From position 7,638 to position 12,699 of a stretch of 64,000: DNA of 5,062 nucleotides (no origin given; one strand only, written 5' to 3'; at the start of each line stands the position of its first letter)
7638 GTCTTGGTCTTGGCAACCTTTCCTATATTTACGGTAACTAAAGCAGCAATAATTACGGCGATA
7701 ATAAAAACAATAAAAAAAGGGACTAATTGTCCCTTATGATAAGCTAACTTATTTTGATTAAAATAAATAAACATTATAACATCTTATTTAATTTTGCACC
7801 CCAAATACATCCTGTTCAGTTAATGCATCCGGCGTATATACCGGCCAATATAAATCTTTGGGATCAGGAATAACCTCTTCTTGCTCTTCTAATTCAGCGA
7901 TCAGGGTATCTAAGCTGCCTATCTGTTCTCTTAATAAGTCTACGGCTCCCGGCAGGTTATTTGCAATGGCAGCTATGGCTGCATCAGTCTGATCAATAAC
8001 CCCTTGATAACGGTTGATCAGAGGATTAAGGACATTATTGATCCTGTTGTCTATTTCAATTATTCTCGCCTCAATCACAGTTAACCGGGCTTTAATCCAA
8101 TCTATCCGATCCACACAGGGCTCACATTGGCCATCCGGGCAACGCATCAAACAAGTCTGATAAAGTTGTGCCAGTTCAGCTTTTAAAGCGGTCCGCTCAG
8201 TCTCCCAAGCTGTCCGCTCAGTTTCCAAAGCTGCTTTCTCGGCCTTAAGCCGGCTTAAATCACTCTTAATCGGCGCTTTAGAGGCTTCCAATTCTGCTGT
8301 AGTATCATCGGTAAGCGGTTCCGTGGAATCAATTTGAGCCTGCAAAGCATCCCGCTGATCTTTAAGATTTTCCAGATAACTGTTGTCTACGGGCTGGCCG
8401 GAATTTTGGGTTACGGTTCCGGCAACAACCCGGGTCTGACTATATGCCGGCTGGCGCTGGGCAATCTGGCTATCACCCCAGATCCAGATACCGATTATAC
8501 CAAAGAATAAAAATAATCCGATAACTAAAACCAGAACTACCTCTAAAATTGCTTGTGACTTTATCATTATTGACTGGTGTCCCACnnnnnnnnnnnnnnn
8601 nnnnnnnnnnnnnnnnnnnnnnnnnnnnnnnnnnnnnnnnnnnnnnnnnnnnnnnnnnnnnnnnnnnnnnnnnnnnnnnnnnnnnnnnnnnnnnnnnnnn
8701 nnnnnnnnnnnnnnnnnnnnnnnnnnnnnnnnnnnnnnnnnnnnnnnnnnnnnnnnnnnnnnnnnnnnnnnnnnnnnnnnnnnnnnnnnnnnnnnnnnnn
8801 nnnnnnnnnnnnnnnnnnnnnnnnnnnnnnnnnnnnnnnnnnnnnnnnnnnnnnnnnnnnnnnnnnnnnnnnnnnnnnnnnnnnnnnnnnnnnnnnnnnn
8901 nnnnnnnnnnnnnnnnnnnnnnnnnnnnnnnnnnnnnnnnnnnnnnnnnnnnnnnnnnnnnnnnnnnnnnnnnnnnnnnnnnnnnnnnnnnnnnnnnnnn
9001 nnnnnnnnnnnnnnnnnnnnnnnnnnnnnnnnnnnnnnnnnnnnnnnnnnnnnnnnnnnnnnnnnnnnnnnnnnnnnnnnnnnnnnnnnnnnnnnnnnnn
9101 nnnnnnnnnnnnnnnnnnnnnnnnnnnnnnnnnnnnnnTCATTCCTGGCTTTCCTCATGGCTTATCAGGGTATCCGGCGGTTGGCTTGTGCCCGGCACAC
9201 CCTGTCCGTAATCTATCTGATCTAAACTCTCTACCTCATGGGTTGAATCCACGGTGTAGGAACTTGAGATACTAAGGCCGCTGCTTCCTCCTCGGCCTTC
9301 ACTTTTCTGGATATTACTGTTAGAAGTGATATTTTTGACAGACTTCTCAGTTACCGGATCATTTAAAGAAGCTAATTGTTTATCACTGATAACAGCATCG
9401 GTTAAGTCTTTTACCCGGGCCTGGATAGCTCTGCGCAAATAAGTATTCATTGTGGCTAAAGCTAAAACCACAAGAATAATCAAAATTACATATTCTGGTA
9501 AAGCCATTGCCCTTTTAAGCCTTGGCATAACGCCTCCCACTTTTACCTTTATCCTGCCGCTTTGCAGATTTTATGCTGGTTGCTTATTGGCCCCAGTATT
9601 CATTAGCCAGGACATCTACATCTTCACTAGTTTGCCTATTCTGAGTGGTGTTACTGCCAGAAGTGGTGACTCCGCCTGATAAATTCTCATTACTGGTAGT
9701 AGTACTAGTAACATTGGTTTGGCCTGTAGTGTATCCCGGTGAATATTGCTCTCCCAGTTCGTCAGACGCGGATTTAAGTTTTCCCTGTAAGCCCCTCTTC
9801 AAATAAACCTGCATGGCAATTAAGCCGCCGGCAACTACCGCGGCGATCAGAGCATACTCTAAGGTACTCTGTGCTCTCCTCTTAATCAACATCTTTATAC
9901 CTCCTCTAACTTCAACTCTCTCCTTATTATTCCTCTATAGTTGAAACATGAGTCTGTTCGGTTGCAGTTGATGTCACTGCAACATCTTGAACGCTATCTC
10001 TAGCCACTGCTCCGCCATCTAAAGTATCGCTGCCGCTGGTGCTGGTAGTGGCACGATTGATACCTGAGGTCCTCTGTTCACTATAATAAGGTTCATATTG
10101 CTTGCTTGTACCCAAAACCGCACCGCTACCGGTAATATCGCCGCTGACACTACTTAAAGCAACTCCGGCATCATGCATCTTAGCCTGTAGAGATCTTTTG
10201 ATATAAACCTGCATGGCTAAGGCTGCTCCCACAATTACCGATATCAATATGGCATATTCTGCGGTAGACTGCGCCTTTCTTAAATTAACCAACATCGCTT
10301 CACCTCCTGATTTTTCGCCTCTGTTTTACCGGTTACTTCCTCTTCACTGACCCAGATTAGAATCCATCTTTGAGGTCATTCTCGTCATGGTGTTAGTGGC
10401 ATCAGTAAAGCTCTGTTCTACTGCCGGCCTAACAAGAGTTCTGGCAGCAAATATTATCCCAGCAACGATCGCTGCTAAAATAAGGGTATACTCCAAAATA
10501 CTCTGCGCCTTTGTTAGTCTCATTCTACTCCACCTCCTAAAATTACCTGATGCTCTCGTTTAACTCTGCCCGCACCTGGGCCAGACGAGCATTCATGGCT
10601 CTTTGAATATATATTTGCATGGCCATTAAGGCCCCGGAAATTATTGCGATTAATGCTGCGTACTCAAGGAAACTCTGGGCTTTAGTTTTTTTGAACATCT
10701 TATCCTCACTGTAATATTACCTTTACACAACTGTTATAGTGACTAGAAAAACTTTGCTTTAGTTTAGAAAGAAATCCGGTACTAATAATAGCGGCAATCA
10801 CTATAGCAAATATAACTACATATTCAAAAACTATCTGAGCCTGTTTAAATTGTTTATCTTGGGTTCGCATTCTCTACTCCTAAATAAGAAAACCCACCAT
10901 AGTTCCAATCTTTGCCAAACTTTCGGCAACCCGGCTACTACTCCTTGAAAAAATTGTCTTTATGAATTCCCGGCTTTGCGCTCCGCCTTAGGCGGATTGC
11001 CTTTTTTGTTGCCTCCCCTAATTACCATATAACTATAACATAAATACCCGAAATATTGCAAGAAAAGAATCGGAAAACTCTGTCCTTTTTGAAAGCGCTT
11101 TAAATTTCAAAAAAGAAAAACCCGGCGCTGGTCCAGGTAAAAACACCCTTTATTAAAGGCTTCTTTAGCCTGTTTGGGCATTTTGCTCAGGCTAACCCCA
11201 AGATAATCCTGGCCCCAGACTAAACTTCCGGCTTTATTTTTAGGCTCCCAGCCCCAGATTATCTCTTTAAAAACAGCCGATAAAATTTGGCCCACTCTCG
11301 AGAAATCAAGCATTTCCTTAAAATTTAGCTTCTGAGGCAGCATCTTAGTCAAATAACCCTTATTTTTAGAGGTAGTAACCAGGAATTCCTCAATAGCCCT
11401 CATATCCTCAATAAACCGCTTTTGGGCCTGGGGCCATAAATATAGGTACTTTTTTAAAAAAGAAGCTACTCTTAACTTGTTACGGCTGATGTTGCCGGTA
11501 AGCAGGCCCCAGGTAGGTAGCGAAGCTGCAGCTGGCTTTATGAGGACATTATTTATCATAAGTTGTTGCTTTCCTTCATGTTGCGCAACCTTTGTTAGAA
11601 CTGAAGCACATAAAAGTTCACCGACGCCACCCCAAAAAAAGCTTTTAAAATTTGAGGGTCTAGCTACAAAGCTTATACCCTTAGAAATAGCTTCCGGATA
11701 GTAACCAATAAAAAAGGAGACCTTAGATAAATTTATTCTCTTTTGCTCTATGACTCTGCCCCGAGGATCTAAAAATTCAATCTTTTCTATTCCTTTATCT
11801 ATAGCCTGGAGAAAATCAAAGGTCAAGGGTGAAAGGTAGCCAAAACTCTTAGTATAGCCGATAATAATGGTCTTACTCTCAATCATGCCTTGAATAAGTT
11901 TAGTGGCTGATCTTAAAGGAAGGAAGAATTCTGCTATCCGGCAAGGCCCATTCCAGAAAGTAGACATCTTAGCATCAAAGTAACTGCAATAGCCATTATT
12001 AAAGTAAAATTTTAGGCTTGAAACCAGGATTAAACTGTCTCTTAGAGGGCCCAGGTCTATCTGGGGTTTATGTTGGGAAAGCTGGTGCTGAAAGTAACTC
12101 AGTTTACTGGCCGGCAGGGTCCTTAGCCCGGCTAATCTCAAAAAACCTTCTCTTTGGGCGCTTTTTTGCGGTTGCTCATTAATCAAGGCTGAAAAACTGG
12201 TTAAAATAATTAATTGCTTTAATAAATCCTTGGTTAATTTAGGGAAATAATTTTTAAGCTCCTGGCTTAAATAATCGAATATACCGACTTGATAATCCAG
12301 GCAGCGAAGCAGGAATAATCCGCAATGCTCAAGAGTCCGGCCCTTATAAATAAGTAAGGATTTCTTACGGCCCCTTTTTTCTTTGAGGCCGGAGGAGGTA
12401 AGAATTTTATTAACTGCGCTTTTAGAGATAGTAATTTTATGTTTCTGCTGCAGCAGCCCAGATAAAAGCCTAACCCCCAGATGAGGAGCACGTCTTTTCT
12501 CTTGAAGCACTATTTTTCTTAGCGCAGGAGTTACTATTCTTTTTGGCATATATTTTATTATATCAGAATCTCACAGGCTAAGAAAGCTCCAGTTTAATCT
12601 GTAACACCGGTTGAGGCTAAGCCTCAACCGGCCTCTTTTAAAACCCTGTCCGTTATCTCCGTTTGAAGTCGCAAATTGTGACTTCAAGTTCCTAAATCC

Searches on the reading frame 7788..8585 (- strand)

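Call 19: search_protein_families(library=pfam, proteins=[window:7788-8585:-], max_evalue=0.0001)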
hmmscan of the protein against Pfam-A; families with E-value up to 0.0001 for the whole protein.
window:7788-8585:- (265 aa): 0 families

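Call 52: search_protein_families(library=pfam, proteins=[window:7788-8585:-], max_evalue=1)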
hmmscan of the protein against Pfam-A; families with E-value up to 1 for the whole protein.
window:7788-8585:- (265 aa): 31 families (the best 25 are shown)
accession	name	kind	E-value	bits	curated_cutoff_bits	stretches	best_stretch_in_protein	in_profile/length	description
PF04108.17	ATG17_like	-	0.00026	21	43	1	71-232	118-266/355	Autophagy protein ATG17-like domain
PF14362.11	DUF4407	-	0.002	17.9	31.3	1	68-220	111-245/297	Domain of unknown function (DUF4407)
PF03148.19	Tektin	-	0.0037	16.5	34.3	1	81-147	38-102/383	Tektin family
PF17675.6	APG6_N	-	0.0056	17.5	45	1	69-141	30-86/132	Apg6 coiled-coil region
PF03961.19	FapA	-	0.0078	16.3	31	1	70-143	157-231/272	Flagellar Assembly Protein A beta solenoid domain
PF04513.17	Baculo_PEP_C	-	0.015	15.8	38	1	164-231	25-96/140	Baculovirus polyhedron envelope protein, PEP, C terminus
PF24319.2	DUF7491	-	0.02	15.5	30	1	71-142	2-76/90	Coiled-coil region of unknown function (DUF7491)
PF19491.4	DUF6026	-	0.026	14.9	26.6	1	71-85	22-36/51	Family of unknown function (DUF6026)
PF18982.5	JetA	-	0.027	13.5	26.2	1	103-219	193-295/434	Wadjet protein JetA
PF07926.17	TPR_MLP1_2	-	0.029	14.8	36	1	71-123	59-111/129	TPR/MLP1/MLP2-like protein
PF09787.14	Golgin_A5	-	0.029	14.4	31.7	1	61-144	39-122/305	Golgin subfamily A member 5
PF25078.1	DUF7801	-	0.043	14.4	33.2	1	106-175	6-76/155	Domain of unknown function (DUF7801)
PF08286.16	Spc24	-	0.046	14.4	25.3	0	97-136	14-58/109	Spc24 subunit of Ndc80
PF14282.11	FlxA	-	0.067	13.8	26.3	1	67-126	15-74/101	FlxA-like protein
PF13567.11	DUF4131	-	0.087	13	31.6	1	20-61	33-76/165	Domain of unknown function (DUF4131)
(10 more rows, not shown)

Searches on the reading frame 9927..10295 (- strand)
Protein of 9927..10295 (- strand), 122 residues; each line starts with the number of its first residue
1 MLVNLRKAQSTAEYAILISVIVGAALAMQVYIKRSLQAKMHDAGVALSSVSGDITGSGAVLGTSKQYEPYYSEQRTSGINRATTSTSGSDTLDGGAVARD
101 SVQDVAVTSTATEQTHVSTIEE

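Call 19: search_protein_families(library=pfam, proteins=[window:9927-10295:-], max_evalue=0.0001)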
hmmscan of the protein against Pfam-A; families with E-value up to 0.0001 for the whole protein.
window:9927-10295:- (122 aa): 0 families

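Call 52: search_protein_families(library=pfam, proteins=[window:9927-10295:-], max_evalue=1)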
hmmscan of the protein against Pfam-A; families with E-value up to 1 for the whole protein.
window:9927-10295:- (122 aa): 1 family
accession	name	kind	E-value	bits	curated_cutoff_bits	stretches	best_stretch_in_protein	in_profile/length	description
PF08875.16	DUF1833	-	0.044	13.8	21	1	20-87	48-107/150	Domain of unknown function (DUF1833)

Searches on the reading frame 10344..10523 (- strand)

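Call 52: search_protein_families(library=pfam, proteins=[window:10344-10523:-], max_evalue=1)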
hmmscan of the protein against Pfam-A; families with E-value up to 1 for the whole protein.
window:10344-10523:- (59 aa): 1 family
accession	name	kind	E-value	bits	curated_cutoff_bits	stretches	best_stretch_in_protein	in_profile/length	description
PF04964.19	Flp_Fap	-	0.0058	16.9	32.2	1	11-46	12-46/46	Flp/Fap pilin component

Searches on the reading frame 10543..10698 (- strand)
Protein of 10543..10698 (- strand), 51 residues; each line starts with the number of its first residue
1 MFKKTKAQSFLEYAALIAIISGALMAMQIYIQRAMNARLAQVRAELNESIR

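Call 52: search_protein_families(library=pfam, proteins=[window:10543-10698:-], max_evalue=1)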
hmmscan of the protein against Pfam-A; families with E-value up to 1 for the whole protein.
window:10543-10698:- (51 aa): 1 family
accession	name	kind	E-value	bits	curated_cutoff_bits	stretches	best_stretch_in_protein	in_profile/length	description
PF03929.21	PepSY_TM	-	0.15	12.3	28.8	1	16-46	16-46/295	PepSY-associated TM region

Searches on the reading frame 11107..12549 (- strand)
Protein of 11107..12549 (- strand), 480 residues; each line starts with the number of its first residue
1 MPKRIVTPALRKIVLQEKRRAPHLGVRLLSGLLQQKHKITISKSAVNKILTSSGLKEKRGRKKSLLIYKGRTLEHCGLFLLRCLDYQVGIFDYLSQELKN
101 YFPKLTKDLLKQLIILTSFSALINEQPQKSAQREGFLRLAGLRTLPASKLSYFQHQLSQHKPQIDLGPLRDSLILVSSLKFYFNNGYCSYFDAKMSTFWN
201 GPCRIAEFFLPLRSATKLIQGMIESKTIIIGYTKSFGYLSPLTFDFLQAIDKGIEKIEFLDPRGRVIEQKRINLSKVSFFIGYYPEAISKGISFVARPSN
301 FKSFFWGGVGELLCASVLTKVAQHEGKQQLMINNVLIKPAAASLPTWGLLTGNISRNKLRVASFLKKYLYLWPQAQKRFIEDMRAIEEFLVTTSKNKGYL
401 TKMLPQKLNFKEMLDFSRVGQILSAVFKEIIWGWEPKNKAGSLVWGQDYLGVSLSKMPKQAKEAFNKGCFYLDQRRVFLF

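Call 20: search_protein_families(library=pfam, proteins=[window:11107-12549:-], max_evalue=0.0001)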
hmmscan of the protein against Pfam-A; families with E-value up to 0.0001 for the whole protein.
window:11107-12549:- (480 aa): 0 families

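Call 52: search_protein_families(library=pfam, proteins=[window:11107-12549:-], max_evalue=1)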
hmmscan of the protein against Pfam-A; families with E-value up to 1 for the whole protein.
window:11107-12549:- (480 aa): 2 families
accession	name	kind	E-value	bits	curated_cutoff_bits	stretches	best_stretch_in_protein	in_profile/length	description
PF13565.12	HTH_32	-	0.00085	20.3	33.7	1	4-50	27-73/73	Homeodomain-like domain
PF01498.24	HTH_Tnp_Tc3_2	-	0.0028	18.4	31.5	1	15-66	5-55/72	Transposase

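Call 58: find_homologous_proteins(query=window:11107-12549:-, max_evalue=0.00001)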
Query window:11107-12549:- (480 aa): 74 proteins with E <= 0.00001 among 7983 candidates.
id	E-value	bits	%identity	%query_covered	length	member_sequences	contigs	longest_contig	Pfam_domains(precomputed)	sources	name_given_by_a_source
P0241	0.0e+0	1076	100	100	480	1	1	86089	-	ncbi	ncbi:MAG: helix-turn-helix domain-containing protein [Candidatus Omnitrophota bacterium]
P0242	5.7e-287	970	90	100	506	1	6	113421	-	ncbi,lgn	-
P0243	1.7e-228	778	70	100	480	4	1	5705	-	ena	-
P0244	5.1e-226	769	69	100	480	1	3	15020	-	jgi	-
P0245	3.4e-222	757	68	100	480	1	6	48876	-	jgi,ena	-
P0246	5.2e-222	756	69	100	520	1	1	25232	-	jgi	-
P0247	8.7e-222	756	67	100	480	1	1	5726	-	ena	-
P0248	2.3e-219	748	67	100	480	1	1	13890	-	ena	-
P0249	3.5e-219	747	68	100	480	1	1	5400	-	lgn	-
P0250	3.2e-218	744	67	100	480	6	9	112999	-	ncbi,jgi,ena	-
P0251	2.6e-217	741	67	100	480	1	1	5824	-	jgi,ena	-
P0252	8.8e-217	739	67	100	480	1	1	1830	-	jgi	-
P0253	1.3e-213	729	66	100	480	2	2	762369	-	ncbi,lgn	-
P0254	8.3e-213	726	65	100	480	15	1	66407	-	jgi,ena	-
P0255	1.3e-209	715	65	100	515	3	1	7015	-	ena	-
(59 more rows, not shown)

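Call 70: predict_structure(alignment_id=A2)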
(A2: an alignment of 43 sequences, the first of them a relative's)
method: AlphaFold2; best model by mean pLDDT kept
length: 480 residues; sequences in the alignment: 43
mean_pLDDT: 87.9   pTM: 0.80
mean pLDDT of the five models: 87.9, 87.5, 86.6, 86.2, 85.3
residues with pLDDT >= 90: 275; 70-90: 169; 50-70: 27; < 50: 9
segments of 3 or more residues with pLDDT < 50: 65-69
pLDDT, mean of each block of 10 residues (from residue 1): 68 84 79 88 85 61 50 88 92 96 96 97 95 91 95 96 94 93 96 96 92 94 93 92 93 95 94 88 90 81 87 90 80 91 92 73 88 92 89 63 90 95 91 87 88 89 90 91
secondary structure, 60 per line:
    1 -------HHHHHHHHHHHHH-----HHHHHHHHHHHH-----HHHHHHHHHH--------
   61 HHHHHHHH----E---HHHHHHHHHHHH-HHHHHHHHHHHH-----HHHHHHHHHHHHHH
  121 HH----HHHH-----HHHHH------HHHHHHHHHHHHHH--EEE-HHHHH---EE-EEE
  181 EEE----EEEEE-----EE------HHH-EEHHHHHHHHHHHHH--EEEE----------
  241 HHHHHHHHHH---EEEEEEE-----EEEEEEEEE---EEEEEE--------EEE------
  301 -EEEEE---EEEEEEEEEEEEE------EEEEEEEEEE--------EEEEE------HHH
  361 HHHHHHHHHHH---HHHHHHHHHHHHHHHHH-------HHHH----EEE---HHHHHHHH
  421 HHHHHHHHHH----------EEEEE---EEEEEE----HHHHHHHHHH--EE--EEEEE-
elements in order: H8-20 H26-37 H43-52 H61-68 H77-88 H90-101 H107-122 H127-130 H136-140 H147-160 E163-165 H167-171 E178-183 E188-192 H212-224 E227-230 H241-250 E254-260 E266-274 E278-283 E292-294 E302-306 E310-322 E329-338 E347-351 H358-371 H375-391 H399-402 E407-409 H413-430 E441-445 E449-454 H459-468 E475-479

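Call 73: fold_search(model_id=the predicted structure, library=pdb)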
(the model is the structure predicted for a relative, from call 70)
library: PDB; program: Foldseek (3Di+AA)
matches with E <= 10: 1042; with E <= 0.001: 1
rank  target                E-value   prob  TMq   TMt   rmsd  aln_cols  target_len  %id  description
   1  1muh_A                9.3e-04  0.80  0.20  0.21  16.7       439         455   11  CRYSTAL STRUCTURE OF TN5 TRANSPOSASE COMPLEXED WITH TRANSPOSON END DNA (released 2002-09-27)
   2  1mm8_A                1.4e-03  0.80  0.20  0.21  16.9       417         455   10  Crystal structure of Tn5 Transposase complexed with ME DNA (released 2002-12-13)
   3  4dm0_A                1.7e-03  0.69  0.19  0.19  17.2       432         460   10  TN5 transposase: 20MER OUTSIDE END 2 MN complex (released 2012-02-22)
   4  3ecp_A                2.2e-03  0.69  0.19  0.20  17.1       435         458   10  Crystal Structure Of Tn5 Transposase Complexed With 5' Phosphorylated Transposon End DNA (released 2008-10-21)
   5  1b7e                  2.0e-02  0.57  0.19  0.23  13.3       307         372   12  TRANSPOSASE INHIBITOR (released 1999-04-21)
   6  1mus_A                2.8e-02  0.28  0.18  0.19  17.6       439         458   10  crystal structure of Tn5 transposase complexed with resolved outside end DNA (released 2002-09-27)
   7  4fvs_A                4.1e-02  0.14  0.09  0.18  17.6       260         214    9  Crystal structure of a putative lipoprotein (BDI_3050) from Parabacteroides distasonis ATCC 8503 at 2.70 A resolution (released 2012-07-25)
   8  4fvs_E                4.1e-02  0.12  0.08  0.16  18.3       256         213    8  Crystal structure of a putative lipoprotein (BDI_3050) from Parabacteroides distasonis ATCC 8503 at 2.70 A resolution (released 2012-07-25)
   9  8glv_GK               1.1e-01  0.05  0.07  0.13  21.6       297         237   11  96-nm repeat unit of doublet microtubules from Chlamydomonas reinhardtii flagella (released 2023-05-31)
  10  4dul_A                1.8e-01  0.47  0.10  0.28   6.1        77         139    9  ANAC019 NAC domain crystal form IV (released 2012-04-11)
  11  9n7b_NS               1.9e-01  0.06  0.12  0.08  20.4       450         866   11  SSU processome maturation and disassembly, State O (released 2025-10-29)
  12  4c9c_A                2.1e-01  0.08  0.07  0.14  14.8       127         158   13  Crystal Structure of the Strawberry Pathogenesis-Related 10 (PR-10) Fra a 1E protein (Form A) (released 2013-10-16)
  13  4c9c_B                2.2e-01  0.11  0.08  0.18  13.8       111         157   12  Crystal Structure of the Strawberry Pathogenesis-Related 10 (PR-10) Fra a 1E protein (Form A) (released 2013-10-16)
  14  6sta_B                2.2e-01  0.10  0.08  0.18  14.0       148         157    7  Crystal structure of the strawberry pathogenesis-related 10 (PR-10) Fra a 1.02 protein, E46A D48A mutant (released 2019-12-18)
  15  6k8n_A                2.5e-01  0.05  0.06  0.05  18.4       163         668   10  Crystal structure of the Sulfolobus solfataricus topoisomerase III (released 2020-06-24)
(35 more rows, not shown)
